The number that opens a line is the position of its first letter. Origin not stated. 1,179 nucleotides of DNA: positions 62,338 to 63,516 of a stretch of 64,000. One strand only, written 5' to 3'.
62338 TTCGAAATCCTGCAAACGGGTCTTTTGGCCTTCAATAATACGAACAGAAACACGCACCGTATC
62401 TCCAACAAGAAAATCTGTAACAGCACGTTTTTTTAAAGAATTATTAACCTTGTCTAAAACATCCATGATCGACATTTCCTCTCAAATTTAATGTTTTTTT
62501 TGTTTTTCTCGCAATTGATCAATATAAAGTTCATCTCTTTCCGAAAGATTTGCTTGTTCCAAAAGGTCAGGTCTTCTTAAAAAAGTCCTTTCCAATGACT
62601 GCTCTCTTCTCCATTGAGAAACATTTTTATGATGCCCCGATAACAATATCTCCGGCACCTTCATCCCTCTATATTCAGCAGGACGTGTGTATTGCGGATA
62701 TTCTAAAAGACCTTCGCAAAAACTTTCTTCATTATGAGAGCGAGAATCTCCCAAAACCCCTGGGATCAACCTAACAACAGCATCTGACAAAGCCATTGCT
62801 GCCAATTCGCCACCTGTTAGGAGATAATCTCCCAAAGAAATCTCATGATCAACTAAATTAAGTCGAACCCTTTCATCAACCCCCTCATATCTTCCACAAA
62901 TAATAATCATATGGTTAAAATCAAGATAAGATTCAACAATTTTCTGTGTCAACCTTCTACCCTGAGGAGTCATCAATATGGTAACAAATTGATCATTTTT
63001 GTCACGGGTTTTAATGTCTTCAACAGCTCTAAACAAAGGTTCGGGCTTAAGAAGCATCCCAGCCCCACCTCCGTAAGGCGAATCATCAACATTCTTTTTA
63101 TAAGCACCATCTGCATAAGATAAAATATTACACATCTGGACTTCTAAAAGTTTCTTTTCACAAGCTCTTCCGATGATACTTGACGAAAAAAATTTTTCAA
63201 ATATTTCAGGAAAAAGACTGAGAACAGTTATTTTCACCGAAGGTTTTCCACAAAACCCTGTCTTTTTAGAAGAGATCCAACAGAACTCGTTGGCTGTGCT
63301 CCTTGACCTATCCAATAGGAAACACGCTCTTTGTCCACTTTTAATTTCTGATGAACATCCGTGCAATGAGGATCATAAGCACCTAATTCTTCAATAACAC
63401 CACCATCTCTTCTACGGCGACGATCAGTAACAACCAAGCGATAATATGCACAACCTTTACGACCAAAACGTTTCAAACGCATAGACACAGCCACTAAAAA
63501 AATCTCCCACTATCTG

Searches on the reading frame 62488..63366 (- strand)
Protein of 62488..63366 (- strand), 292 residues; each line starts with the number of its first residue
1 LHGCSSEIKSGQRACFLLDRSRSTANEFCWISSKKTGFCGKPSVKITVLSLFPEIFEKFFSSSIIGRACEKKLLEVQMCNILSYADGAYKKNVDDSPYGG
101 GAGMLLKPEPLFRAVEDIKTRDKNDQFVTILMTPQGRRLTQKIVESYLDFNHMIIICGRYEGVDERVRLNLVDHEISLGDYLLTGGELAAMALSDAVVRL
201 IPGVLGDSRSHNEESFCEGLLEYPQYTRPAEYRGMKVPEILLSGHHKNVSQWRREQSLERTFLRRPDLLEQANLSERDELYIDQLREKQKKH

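Call 73: search_protein_families(library=pfam, proteins=[window:62488-63366:-], max_evalue=0.00001)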
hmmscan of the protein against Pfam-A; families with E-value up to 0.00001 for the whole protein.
window:62488-63366:- (292 aa): 1 family
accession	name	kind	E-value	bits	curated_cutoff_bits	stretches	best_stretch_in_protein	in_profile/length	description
PF01746.26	tRNA_m1G_MT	-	4.5e-55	186.9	27.3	1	66-266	2-195/195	tRNA (Guanine-1)-methyltransferase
